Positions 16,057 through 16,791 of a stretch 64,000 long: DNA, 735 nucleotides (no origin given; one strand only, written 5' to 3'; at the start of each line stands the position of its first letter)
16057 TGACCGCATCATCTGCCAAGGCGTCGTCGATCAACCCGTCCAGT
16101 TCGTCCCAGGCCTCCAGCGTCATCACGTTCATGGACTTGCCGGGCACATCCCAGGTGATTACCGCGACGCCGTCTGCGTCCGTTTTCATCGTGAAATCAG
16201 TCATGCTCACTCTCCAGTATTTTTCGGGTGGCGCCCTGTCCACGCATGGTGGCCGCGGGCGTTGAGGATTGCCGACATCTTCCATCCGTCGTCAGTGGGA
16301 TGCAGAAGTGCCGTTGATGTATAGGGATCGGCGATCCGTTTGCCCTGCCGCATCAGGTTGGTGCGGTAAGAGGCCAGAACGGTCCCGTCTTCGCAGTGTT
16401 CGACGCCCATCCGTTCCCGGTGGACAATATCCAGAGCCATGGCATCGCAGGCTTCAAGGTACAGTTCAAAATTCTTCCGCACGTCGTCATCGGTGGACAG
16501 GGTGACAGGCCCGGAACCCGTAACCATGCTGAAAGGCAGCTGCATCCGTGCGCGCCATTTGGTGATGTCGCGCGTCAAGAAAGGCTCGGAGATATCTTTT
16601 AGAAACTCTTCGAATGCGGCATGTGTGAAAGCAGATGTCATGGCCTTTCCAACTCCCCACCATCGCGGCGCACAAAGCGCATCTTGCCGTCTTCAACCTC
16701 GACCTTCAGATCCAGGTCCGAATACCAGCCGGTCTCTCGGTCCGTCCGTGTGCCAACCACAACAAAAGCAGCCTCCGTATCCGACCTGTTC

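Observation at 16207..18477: Four translationally coupled NTF2-like/cupin genes inserted between fadA and fadB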

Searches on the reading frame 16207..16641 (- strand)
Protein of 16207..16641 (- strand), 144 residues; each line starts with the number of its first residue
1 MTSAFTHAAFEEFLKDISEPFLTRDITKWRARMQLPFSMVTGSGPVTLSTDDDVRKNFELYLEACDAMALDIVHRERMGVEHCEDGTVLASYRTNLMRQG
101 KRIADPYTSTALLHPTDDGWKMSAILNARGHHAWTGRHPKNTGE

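Call 4: search_protein_families(library=pfam, proteins=[window:16207-16641:-], max_evalue=1)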
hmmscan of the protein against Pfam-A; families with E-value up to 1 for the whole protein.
window:16207-16641:- (144 aa): 1 family
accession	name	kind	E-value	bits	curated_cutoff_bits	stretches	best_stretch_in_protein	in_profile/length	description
PF14534.12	DUF4440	-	0.17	12.8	25.2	1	18-122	9-107/107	Domain of unknown function (DUF4440)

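Call 5: search_protein_families(library=ncbifam, proteins=[window:16207-16641:-], max_evalue=1)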
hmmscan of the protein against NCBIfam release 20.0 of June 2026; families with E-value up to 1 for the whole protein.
window:16207-16641:- (144 aa): 1 family
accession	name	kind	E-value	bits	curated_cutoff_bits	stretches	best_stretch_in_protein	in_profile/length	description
TIGR00495.1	crvDNA_42K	hypoth_equivalog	0.083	11.5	430.05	1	67-113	279-325/383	ErbB3-binding protein EBP1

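Call 13: find_homologous_proteins(query=window:16207-16641:-)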
Query window:16207-16641:- (144 aa): 31 proteins with E <= 0.001 among 87 candidates.
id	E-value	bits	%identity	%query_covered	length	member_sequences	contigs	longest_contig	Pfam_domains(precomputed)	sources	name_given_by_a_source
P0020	4.5e-94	330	100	100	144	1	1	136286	-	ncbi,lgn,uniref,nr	ncbi:hypothetical protein [Antarctobacter sp.]|uniref:hypothetical protein n=1 Tax=Antarctobacter sp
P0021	9.8e-84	296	90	100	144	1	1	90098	-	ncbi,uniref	ncbi:hypothetical protein [Antarctobacter sp.]|uniref:hypothetical protein n=1 Tax=Antarctobacter sp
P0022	1.4e-69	250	77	100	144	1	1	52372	-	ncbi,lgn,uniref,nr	ncbi:hypothetical protein [Antarctobacter heliothermus]|uniref:DUF4440 domain-containing protein n=1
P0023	3.0e-68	246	74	100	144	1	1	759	-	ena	-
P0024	1.0e-66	241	76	100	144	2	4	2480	-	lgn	-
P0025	2.9e-65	236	74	100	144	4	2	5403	-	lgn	-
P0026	7.0e-65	235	72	95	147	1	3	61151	-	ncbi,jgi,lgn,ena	-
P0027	2.1e-63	230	70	100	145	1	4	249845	-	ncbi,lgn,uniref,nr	ncbi:hypothetical protein [Mameliella sediminis]|uniref:hypothetical protein n=1 Tax=Mameliella sedi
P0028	2.0e-62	227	69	97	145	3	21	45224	-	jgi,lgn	jgi:hypothetical protein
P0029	2.9e-62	227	69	97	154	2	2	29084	-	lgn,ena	-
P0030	3.5e-62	226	70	100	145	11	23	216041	-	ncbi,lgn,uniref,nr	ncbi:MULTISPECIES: hypothetical protein [Mameliella]|uniref:SnoaL-like domain-containing protein n=1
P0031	1.2e-59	218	69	97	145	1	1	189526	-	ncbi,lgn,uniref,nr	ncbi:hypothetical protein [Maliponia aquimaris]|uniref:DUF4440 domain-containing protein n=1 Tax=Mal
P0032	4.5e-59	216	66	100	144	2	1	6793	-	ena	-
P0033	5.9e-59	216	67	100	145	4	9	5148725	-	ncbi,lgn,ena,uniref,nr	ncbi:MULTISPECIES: hypothetical protein [unclassified Mameliella]|uniref:hypothetical protein n=1 Ta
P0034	2.4e-56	208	64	99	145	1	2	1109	-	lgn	-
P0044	1.9e-37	146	47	95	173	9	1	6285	-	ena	-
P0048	6.9e-33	132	51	88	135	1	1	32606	-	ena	-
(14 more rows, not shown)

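Call 32: search_protein_families(library=padloc, proteins=[window:16207-16641:-], max_evalue=0.1)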
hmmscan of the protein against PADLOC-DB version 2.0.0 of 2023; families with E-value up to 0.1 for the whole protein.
window:16207-16641:- (144 aa): 0 families

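Call 34: find_encoding_contigs(protein=P0048, flank=5000, max_places=3)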
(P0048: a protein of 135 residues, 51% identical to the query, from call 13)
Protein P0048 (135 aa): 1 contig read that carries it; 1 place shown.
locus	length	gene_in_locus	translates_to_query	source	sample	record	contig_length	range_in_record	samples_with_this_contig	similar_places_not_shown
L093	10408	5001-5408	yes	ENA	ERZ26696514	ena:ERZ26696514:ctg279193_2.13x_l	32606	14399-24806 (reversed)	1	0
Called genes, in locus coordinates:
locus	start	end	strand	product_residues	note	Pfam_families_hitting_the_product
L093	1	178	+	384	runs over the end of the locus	PF00289:Biotin_carb_N, PF02655:ATP-grasp_3 (faint), PF02786:CPSase_L_D2, PF02222:ATP-grasp, PF07478:Dala_Dala_lig_C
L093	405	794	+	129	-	PF03588:Leu_Phe_trans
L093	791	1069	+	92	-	PF03588:Leu_Phe_trans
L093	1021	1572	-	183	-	PF09923:DUF2155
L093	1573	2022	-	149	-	PF02470:MlaD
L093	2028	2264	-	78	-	PF05071:NDUFA12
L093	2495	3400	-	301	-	PF00892:EamA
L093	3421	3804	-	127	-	PF01042:Ribonuc_L-PSP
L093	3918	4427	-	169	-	PF13302:Acetyltransf_3, PF00583:Acetyltransf_1 (weak)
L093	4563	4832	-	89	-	-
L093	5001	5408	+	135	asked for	-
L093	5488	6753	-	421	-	PF06689:zf-C4_ClpX, PF01078:Mg_chelatase (faint), PF05496:RuvB_N (faint), PF00004:AAA, PF07724:AAA_2, PF07728:AAA_5 (weak), PF13401:AAA_22 (faint), PF10431:ClpB_D2-small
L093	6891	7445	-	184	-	PF00574:CLP_protease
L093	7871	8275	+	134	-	-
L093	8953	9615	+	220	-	PF03352:Adenine_glyco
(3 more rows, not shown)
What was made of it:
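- One family member lies away from fadAB, beside clpX (call 34).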

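Call 35: find_encoding_contigs(protein=P0044, flank=5000, max_places=3)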
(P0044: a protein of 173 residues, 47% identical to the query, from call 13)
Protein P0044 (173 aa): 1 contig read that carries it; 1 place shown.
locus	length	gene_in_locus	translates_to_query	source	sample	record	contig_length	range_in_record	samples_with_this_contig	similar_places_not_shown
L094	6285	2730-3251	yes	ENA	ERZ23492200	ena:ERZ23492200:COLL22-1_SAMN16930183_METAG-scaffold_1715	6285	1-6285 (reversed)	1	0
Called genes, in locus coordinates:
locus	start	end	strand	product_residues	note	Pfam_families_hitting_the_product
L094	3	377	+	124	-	?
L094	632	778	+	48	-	-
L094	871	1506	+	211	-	PF02798:GST_N, PF13417:GST_N_3 (weak), PF13409:GST_N_2 (weak), PF00043:GST_C, PF13410:GST_C_2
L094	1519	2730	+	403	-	PF00108:Thiolase_N, PF02803:Thiolase_C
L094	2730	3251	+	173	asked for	-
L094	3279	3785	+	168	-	-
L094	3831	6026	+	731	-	PF00378:ECH_1, PF16113:ECH_2, PF02737:3HCDH_N, PF00725:3HCDH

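Call 36: find_encoding_contigs(protein=P0022, flank=5000, max_places=2)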
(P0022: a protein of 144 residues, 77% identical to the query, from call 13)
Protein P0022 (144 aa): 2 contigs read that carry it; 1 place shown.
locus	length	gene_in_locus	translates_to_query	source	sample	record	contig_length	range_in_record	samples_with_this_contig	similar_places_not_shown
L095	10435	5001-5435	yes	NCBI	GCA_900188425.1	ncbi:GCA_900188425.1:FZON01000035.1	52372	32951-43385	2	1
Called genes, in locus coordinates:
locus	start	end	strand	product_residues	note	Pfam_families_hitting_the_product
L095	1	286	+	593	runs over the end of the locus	PF02771:Acyl-CoA_dh_N, PF02770:Acyl-CoA_dh_M, PF00441:Acyl-CoA_dh_1, PF22924:ACOX_C_alpha1 (weak), PF12806:Acyl-CoA_dh_C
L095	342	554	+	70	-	-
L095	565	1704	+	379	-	PF02771:Acyl-CoA_dh_N, PF02770:Acyl-CoA_dh_M, PF00441:Acyl-CoA_dh_1, PF08028:Acyl-CoA_dh_2, PF22924:ACOX_C_alpha1 (weak)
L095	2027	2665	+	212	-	PF02798:GST_N, PF13417:GST_N_3 (weak), PF13409:GST_N_2 (faint), PF00043:GST_C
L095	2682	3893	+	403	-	PF00108:Thiolase_N, PF02803:Thiolase_C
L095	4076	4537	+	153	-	-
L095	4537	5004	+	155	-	PF07883:Cupin_2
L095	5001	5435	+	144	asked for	-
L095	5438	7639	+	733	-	PF00378:ECH_1, PF16113:ECH_2, PF02737:3HCDH_N, PF00725:3HCDH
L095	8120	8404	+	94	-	PF13466:STAS_2 (weak)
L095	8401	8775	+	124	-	PF00072:Response_reg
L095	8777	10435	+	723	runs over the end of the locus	PF01627:Hpt, PF02895:H-kinase_dim, PF02518:HATPase_c, PF01584:CheW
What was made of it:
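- g1 is missing in A. heliothermus (call 36).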

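Call 44: predict_structure(alignment_id=A2)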
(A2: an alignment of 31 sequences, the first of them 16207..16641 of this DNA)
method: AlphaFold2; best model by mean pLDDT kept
length: 144 residues; sequences in the alignment: 31
mean_pLDDT: 89.1   pTM: 0.83
mean pLDDT of the five models: 89.1, 88.3, 87.9, 87.8, 87.6
residues with pLDDT >= 90: 110; 70-90: 17; 50-70: 11; < 50: 6
segments of 3 or more residues with pLDDT < 50: 140-144
pLDDT, mean of each block of 10 residues (from residue 1): 83 96 95 95 88 95 92 95 96 95 93 95 90 61 37
secondary structure, 60 per line:
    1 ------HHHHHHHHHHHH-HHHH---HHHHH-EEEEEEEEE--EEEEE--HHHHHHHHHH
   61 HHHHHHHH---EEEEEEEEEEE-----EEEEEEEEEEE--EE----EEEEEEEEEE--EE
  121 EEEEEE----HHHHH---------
elements in order: H7-18 H20-23 H27-31 E33-41 E44-48 H51-68 E72-82 E88-98 E107-116 E119-126 H131-135
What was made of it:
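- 16207..16641 (-): g4: 144-aa single X domain with an invariant C-terminal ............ motif. AF2 pLDDT 89, pTM 0.83 (call 44).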

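Call 45: search_protein_representatives(alignment_id=A2)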
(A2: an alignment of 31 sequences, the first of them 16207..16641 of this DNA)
Query: 31 sequences, 144 profile positions. Proteins with E-value up to 0.001 (for the whole library): 487; up to 1e-10: 184; up to 1e-30: 28. The best 150 are listed.
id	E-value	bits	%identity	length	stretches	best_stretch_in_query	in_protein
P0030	3.0e-66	237.8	-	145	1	2-144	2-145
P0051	8.6e-59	213.6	-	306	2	4-140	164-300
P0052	5.8e-58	210.9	-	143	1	5-141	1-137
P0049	5.6e-56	204.5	-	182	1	5-143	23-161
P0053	4.1e-54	198.4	-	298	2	6-140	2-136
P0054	1.5e-49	183.6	-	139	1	5-140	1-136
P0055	4.9e-49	182.0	-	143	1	7-140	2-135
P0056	6.5e-46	171.8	-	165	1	8-140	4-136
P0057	1.4e-45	170.7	-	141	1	5-139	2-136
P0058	5.1e-42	159.2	-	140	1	5-133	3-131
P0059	7.3e-41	155.5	-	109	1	35-140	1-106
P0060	4.8e-40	152.8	-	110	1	5-113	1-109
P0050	2.7e-39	150.4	-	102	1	46-143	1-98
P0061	2.8e-38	147.1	-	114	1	7-114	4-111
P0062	1.2e-36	141.8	-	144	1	1-144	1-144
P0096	6.1e-22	94.1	-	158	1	4-139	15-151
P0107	1.8e-18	82.9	-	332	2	10-129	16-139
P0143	3.9e-14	68.8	-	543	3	10-132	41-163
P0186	4.5e-12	62.1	-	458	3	10-122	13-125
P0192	6.8e-12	61.5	-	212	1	8-134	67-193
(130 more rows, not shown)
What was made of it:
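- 487 clusters at E<=1e-3 among 1.84 billion representatives (call 45).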

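Call 48: search_protein_families(library=pfam, alignment_id=A3, max_evalue=0.01)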
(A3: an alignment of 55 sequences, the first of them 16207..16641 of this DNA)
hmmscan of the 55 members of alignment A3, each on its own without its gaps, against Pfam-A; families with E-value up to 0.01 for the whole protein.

A. member 1, window:16207-16641:- (144 aa): 0 families

B. families by the number of members that match (of 55 scanned): 4 families
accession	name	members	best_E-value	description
PF14534.12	DUF4440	10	1.1e-05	Domain of unknown function (DUF4440)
PF13474.12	SnoaL_3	6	2.6e-05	SnoaL-like domain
PF13577.12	SnoaL_4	1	0.0006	SnoaL-like domain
PF20795.3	DUF6841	1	0.0023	NTF2-like protein (DUF6841)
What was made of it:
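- On Pfam DUF4440 / SnoaL-like families (sequence level): Among 55 relatives, only 10 give weak DUF4440 hits and 6 give SnoaL_3 hits (call 48).
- Closest known: Pfam DUF4440 / SnoaL_3. Same: 10 of 55 family X members give weak DUF4440 hits and 6 give SnoaL_3 hits (best E 1e-5, call 48).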

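Call 49: find_encoding_contigs(protein=P0143, flank=4000, max_places=2)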
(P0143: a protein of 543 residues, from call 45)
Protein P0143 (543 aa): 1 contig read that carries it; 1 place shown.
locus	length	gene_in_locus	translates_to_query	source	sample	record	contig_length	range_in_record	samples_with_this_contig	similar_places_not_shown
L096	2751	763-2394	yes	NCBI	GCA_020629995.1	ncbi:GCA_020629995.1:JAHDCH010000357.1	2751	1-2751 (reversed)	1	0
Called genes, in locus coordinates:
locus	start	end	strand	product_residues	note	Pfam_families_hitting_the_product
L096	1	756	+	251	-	?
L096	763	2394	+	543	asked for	-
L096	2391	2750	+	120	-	?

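Call 51: find_encoding_contigs(protein=P0062, flank=4000, max_places=2)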
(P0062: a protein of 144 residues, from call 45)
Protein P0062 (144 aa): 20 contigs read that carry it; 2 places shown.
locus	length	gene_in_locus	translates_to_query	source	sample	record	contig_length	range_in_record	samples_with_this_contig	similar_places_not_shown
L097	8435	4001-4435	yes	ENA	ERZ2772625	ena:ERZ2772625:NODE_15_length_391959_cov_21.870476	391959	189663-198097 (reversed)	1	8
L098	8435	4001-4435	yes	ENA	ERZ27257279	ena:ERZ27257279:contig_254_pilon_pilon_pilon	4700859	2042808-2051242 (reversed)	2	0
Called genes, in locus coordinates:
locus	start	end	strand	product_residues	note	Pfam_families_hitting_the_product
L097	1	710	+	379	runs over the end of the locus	PF02771:Acyl-CoA_dh_N, PF02770:Acyl-CoA_dh_M, PF00441:Acyl-CoA_dh_1, PF08028:Acyl-CoA_dh_2, PF22924:ACOX_C_alpha1 (weak)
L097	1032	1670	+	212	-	PF02798:GST_N, PF00043:GST_C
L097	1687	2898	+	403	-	PF00108:Thiolase_N, PF02803:Thiolase_C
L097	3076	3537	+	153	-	-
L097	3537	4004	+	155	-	PF07883:Cupin_2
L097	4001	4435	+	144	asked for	-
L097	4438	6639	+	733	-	PF00378:ECH_1, PF16113:ECH_2, PF02737:3HCDH_N, PF00725:3HCDH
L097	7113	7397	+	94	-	PF13466:STAS_2 (weak)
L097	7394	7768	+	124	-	PF00072:Response_reg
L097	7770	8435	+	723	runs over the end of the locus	PF01627:Hpt, PF02895:H-kinase_dim, PF02518:HATPase_c, PF01584:CheW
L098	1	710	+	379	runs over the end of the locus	PF02771:Acyl-CoA_dh_N, PF02770:Acyl-CoA_dh_M, PF00441:Acyl-CoA_dh_1, PF08028:Acyl-CoA_dh_2, PF22924:ACOX_C_alpha1 (weak)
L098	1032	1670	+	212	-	PF02798:GST_N, PF00043:GST_C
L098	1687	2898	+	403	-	PF00108:Thiolase_N, PF02803:Thiolase_C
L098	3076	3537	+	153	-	-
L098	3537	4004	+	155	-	PF07883:Cupin_2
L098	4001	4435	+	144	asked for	-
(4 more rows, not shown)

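Call 52: find_encoding_contigs(protein=P0096, flank=4000, max_places=2)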
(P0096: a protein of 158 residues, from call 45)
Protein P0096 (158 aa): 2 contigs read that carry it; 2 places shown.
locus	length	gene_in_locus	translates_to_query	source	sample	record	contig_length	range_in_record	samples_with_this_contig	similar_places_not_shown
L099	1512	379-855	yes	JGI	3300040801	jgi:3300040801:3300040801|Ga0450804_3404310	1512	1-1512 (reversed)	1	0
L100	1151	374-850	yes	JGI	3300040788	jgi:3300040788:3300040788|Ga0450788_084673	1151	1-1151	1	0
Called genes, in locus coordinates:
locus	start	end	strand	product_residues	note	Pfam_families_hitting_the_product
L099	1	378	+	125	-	?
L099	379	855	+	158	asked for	-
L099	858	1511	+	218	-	?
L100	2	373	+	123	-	?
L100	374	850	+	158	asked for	-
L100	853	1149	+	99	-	?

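Call 53: find_encoding_contigs(protein=P0107, flank=4000, max_places=2)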
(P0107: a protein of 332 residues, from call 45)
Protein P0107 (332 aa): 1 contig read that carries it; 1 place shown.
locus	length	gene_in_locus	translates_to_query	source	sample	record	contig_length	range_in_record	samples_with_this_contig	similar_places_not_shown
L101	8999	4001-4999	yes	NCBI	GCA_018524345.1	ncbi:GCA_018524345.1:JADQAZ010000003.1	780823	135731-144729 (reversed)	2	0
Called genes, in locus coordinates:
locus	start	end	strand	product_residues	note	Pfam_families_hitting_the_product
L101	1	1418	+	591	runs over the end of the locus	PF02771:Acyl-CoA_dh_N, PF02770:Acyl-CoA_dh_M, PF00441:Acyl-CoA_dh_1, PF22924:ACOX_C_alpha1 (faint), PF12806:Acyl-CoA_dh_C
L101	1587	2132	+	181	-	-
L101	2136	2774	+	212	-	PF02798:GST_N, PF13417:GST_N_3 (faint), PF13409:GST_N_2 (weak), PF00043:GST_C, PF14497:GST_C_3 (faint), PF13410:GST_C_2 (faint)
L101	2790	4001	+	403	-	PF00108:Thiolase_N, PF02803:Thiolase_C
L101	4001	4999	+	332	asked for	-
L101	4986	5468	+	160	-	PF00190:Cupin_1 (weak), PF12852:Cupin_6 (weak), PF07883:Cupin_2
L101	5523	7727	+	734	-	PF00378:ECH_1, PF16113:ECH_2, PF02737:3HCDH_N, PF00725:3HCDH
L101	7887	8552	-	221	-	PF13403:Hint_2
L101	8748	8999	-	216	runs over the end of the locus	PF03567:Sulfotransfer_2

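Call 54: find_encoding_contigs(protein=P0192, flank=4000, max_places=2)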
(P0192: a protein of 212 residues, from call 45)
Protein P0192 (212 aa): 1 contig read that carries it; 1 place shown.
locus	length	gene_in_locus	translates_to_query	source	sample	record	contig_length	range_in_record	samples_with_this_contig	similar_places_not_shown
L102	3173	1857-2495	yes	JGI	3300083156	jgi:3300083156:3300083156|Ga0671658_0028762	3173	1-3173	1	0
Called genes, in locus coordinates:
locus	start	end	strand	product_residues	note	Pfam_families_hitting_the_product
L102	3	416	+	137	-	?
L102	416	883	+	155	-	PF07883:Cupin_2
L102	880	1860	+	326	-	PF00190:Cupin_1 (faint), PF01050:MannoseP_isomer (faint), PF05899:Cupin_3 (weak), PF02311:AraC_binding (faint), PF07883:Cupin_2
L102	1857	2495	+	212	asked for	-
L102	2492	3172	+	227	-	?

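Call 72: find_encoding_contigs(protein=P0186, flank=4000, max_places=2)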
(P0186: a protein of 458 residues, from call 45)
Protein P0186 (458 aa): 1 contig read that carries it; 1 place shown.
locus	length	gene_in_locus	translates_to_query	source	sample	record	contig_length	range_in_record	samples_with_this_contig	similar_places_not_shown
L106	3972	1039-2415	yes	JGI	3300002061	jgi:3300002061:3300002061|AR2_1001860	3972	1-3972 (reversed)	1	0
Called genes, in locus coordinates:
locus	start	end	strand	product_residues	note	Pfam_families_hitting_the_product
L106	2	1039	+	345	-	?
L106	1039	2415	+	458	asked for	-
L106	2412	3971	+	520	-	?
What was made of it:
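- Multi-domain X proteins of 2 and 3 domains are common (calls 45, 49, 72).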

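Call 75: search_solved_structures(query=A2, max_evalue=1)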
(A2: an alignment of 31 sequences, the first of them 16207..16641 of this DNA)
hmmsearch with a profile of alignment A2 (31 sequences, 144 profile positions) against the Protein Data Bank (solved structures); distinct sequences matched with E-value up to 1: 0.
